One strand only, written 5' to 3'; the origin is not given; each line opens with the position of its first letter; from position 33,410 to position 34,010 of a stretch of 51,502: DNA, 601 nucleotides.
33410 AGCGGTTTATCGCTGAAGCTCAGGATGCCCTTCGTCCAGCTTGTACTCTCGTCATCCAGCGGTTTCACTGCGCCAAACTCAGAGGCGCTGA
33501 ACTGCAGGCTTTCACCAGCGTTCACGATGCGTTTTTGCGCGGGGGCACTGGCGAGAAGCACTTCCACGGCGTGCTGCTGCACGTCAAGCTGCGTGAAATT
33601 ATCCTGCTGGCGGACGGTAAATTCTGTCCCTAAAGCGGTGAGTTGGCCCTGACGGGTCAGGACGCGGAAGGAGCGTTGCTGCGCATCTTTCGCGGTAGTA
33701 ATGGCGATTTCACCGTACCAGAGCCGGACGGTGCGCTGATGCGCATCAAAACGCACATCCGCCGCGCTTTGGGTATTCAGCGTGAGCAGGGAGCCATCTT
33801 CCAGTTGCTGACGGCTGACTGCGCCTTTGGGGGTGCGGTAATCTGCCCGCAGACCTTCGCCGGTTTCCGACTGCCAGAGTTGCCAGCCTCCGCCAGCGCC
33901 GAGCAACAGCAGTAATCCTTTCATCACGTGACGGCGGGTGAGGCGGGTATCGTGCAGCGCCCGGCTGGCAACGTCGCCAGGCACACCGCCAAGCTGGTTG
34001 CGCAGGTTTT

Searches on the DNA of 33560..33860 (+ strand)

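Call 73: search_dna_similar(query=window:33560-33860:+, collection=ecoli_genomes, mode=near, max_rows=6, rows=spread)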
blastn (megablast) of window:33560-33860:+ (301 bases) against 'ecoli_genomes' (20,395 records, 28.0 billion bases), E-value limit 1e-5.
Records with a match: 2759; places in all: 2798; records where one place covers at least 80% of the query: 2758.
Genomes with a match: 2753 of 5426; with a place that covers at least 80% of the query: 2752. Places per genome that has any: lowest 1, median 1, highest 3. On chromosomes: 2767 places; on plasmids: 31.
Best place of each record, by identity: >=99% 12; 95-99% 2747.
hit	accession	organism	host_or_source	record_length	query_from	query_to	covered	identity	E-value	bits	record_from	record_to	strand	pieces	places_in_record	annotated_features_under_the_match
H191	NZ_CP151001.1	Escherichia coli strain CUVET16-321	Dog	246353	1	301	100%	100.0%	2e-155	556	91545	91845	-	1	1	fecR: ferric citrate uptake sigma factor regulator FecR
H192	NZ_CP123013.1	Escherichia coli strain 18-4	Homo sapiens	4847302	1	301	100%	97.0%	2e-140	507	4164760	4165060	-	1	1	fecR: ferric citrate uptake sigma factor regulator FecR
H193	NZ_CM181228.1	Escherichia coli strain EC359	Homo sapiens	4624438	1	301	100%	97.0%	2e-140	507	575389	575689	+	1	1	fecR: ferric citrate uptake sigma factor regulator FecR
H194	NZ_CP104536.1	Escherichia coli strain E3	Poultry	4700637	1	301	100%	96.7%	8e-139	501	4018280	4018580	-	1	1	fecR: ferric citrate uptake sigma factor regulator FecR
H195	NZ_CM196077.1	Escherichia coli strain LB14b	-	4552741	1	301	100%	96.7%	8e-139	501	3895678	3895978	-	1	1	fecR: ferric citrate uptake sigma factor regulator FecR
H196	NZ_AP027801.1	Escherichia coli strain 2017.10.01CC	Homo sapiens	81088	187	301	38%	98.3%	9e-49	202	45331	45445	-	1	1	DUF4880 domain-containing protein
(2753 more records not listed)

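Call 74: get_annotated_region(hit=H192, flank=0)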
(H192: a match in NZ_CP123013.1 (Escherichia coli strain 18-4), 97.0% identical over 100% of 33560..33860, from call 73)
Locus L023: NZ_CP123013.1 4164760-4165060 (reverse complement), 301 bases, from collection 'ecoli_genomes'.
description: Escherichia coli strain 18-4 chromosome, complete genome
organism: Escherichia coli strain 18-4 (NCBI taxid 562)
replicon: chromosome; assembly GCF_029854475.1
host: Homo sapiens; source: blood; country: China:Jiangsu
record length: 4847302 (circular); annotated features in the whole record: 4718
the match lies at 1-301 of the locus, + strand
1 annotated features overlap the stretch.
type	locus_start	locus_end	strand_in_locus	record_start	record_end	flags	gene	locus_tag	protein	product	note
CDS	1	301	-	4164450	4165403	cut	fecR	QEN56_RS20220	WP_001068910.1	ferric citrate uptake sigma factor regulator FecR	-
